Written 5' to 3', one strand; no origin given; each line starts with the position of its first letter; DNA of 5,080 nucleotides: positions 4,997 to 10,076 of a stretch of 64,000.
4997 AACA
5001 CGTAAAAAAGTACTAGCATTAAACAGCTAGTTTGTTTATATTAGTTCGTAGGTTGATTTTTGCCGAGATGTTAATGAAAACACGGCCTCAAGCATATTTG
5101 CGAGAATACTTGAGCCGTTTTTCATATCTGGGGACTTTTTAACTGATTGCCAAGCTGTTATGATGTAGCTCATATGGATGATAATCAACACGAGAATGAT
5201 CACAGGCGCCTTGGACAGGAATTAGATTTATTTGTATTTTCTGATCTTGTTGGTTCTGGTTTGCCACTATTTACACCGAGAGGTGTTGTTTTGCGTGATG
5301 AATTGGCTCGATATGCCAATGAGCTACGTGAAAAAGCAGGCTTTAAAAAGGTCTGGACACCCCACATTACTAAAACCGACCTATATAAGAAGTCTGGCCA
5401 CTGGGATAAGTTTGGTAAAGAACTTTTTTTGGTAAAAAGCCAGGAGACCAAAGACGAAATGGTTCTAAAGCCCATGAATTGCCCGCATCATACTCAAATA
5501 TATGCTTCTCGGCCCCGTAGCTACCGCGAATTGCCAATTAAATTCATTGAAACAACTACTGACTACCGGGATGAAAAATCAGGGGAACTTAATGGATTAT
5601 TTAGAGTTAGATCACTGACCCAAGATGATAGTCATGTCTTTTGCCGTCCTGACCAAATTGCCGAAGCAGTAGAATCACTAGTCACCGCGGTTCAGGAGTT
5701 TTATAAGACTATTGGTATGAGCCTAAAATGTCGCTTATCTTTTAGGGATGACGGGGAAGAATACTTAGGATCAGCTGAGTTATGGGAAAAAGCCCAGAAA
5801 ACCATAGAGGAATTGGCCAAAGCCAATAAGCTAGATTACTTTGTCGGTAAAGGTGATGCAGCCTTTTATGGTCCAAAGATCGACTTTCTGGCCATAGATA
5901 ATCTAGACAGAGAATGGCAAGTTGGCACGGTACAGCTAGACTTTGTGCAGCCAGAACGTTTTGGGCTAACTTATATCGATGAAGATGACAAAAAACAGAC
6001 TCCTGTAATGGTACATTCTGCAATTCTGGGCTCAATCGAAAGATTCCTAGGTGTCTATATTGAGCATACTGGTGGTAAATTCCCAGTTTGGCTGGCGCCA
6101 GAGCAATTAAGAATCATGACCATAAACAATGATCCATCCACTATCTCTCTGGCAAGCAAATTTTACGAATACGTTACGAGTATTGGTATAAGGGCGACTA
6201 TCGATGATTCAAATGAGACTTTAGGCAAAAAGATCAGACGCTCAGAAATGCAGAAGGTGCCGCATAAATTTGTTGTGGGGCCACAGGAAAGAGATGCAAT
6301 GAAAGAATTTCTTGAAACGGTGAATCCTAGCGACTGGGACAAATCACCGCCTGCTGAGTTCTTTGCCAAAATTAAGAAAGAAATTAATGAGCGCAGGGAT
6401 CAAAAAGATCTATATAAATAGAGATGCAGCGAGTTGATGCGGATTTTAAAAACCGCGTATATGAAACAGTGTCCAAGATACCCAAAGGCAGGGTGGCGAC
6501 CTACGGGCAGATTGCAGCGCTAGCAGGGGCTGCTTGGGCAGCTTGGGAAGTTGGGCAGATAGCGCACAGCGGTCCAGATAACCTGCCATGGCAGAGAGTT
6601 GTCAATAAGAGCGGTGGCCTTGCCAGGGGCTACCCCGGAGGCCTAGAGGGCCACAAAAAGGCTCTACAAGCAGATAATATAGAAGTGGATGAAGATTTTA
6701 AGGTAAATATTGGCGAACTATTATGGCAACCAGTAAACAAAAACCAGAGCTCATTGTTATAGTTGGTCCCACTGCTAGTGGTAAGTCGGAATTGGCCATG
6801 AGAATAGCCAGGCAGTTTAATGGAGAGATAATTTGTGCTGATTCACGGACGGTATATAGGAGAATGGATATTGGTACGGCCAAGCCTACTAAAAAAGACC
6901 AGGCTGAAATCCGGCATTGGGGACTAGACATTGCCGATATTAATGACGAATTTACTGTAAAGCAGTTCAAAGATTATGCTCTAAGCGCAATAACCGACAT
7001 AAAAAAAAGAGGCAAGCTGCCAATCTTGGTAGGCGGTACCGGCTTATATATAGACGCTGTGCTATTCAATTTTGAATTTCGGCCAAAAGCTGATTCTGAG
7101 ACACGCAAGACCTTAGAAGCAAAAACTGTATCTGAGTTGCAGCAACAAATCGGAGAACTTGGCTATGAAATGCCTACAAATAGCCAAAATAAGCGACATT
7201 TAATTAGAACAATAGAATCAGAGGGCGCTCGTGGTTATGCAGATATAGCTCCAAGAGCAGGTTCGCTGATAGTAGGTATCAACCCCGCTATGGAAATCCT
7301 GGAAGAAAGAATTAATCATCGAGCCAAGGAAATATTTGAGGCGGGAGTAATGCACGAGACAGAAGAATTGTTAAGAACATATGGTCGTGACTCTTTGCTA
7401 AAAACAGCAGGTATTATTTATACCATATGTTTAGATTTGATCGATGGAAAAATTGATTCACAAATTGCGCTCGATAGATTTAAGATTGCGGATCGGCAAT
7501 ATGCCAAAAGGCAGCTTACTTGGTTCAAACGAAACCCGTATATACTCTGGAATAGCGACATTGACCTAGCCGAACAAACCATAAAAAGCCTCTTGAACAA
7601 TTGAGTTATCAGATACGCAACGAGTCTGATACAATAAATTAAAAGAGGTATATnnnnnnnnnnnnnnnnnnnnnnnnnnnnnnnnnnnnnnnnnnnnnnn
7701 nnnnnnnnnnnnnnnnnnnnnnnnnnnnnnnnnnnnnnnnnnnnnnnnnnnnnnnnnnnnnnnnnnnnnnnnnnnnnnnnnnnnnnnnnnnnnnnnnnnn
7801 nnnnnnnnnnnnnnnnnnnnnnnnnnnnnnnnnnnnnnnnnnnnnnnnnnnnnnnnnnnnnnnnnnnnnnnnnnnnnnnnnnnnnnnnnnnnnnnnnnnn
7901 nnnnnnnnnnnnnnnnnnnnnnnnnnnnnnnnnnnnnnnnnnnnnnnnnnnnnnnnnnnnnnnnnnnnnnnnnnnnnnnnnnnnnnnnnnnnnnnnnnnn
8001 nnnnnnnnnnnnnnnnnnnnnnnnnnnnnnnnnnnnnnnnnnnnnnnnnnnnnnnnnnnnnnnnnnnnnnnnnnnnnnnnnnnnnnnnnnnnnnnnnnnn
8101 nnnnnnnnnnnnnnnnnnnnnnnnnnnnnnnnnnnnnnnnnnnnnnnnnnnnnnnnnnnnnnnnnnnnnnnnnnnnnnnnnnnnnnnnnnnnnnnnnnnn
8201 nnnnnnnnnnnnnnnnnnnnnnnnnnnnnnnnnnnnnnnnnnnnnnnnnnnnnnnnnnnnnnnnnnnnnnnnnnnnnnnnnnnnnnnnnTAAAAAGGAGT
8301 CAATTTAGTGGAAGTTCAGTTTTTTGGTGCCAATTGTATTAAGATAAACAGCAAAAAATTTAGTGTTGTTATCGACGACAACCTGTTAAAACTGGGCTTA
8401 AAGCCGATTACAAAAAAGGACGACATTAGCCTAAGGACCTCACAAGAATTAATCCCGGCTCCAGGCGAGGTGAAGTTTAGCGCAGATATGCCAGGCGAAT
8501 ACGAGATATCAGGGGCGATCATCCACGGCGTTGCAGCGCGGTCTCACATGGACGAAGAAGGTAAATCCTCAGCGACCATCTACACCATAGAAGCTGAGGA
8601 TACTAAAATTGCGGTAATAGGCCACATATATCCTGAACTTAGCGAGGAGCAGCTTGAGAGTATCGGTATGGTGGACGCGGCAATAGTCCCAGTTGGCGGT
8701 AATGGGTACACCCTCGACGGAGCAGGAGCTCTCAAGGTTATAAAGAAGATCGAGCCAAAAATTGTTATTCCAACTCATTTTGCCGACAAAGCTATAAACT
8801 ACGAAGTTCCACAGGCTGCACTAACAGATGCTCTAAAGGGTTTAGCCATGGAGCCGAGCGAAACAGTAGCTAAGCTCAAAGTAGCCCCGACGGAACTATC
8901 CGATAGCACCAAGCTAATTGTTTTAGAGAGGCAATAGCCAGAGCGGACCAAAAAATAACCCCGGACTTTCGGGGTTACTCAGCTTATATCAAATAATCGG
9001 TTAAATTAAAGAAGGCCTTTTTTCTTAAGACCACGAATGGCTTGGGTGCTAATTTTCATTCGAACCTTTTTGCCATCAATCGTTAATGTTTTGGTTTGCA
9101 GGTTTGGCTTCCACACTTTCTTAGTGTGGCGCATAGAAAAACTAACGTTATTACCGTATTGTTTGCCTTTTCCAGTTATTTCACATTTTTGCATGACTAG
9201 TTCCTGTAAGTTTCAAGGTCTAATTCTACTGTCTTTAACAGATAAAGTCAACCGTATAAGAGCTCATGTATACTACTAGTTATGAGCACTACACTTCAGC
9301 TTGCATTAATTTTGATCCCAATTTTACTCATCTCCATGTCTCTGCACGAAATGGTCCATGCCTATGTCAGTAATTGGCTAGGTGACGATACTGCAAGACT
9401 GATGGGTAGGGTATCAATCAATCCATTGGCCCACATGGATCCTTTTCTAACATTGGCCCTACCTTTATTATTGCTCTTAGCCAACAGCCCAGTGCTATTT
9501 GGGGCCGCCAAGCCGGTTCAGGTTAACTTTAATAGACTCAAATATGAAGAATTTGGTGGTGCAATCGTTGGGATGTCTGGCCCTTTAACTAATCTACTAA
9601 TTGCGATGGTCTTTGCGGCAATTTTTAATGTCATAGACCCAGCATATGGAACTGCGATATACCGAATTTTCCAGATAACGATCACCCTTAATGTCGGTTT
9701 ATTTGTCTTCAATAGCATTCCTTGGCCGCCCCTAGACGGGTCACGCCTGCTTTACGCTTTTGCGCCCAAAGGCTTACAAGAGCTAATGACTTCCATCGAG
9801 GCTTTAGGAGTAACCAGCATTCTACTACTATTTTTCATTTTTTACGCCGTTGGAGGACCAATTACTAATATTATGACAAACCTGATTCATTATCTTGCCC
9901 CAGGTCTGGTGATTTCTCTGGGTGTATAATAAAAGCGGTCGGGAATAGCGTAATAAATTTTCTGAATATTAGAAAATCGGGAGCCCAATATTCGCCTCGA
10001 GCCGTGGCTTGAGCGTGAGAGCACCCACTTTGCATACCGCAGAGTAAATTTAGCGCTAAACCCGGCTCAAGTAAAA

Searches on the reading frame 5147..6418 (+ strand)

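Call 9: search_protein_families(library=pfam, proteins=[window:5147-6418:+], max_evalue=0.001)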
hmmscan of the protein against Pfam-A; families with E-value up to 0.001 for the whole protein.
window:5147-6418:+ (424 aa): 2 families
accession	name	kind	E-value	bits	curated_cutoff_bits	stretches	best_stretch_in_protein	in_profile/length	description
PF00587.30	tRNA-synt_2b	-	1.7e-48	165.5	29.3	1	95-307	2-178/179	tRNA synthetase class II core domain (G, H, P, S and T)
PF03129.25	HGTP_anticodon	-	1.1e-10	42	21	1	320-384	1-66/94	Anticodon binding domain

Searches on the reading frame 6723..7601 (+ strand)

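Call 9: search_protein_families(library=pfam, proteins=[window:6723-7601:+], max_evalue=0.001)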
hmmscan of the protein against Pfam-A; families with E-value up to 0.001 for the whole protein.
window:6723-7601:+ (293 aa): 4 families
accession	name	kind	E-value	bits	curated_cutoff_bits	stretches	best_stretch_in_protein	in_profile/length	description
PF01715.23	IPPT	-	4.8e-54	184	23.6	1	44-270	2-242/243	IPP transferase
PF01745.22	IPT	-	2.8e-05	24.1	20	1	9-105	2-98/233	Isopentenyl transferase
PF13671.12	AAA_33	-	9.4e-05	23.2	27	1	10-62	1-50/143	AAA domain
PF02224.24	Cytidylate_kin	-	0.00086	19.5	26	0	11-50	1-38/211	Cytidylate kinase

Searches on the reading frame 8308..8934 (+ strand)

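Call 9: search_protein_families(library=pfam, proteins=[window:8308-8934:+], max_evalue=0.001)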
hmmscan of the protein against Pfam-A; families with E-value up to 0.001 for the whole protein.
window:8308-8934:+ (209 aa): 1 family
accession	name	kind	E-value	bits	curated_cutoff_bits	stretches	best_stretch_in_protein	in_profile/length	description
PF13483.12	Lactamase_B_3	-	3.9e-21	76.1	24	1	2-157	1-160/160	Beta-lactamase superfamily domain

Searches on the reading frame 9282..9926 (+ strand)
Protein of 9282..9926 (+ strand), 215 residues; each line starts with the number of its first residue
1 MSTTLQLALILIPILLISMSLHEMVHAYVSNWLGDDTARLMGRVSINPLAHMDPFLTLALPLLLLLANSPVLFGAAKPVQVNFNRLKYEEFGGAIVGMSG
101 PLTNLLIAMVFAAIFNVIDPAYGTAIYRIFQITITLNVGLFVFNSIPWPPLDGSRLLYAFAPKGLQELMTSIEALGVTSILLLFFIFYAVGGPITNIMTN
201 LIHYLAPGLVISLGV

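Call 9: search_protein_families(library=pfam, proteins=[window:9282-9926:+], max_evalue=0.001)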
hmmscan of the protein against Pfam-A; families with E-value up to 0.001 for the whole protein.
window:9282-9926:+ (215 aa): 1 family
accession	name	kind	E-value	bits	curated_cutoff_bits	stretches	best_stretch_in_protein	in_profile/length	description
PF02163.28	Peptidase_M50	-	1e-08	35.3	27.2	1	126-166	159-199/221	Peptidase family M50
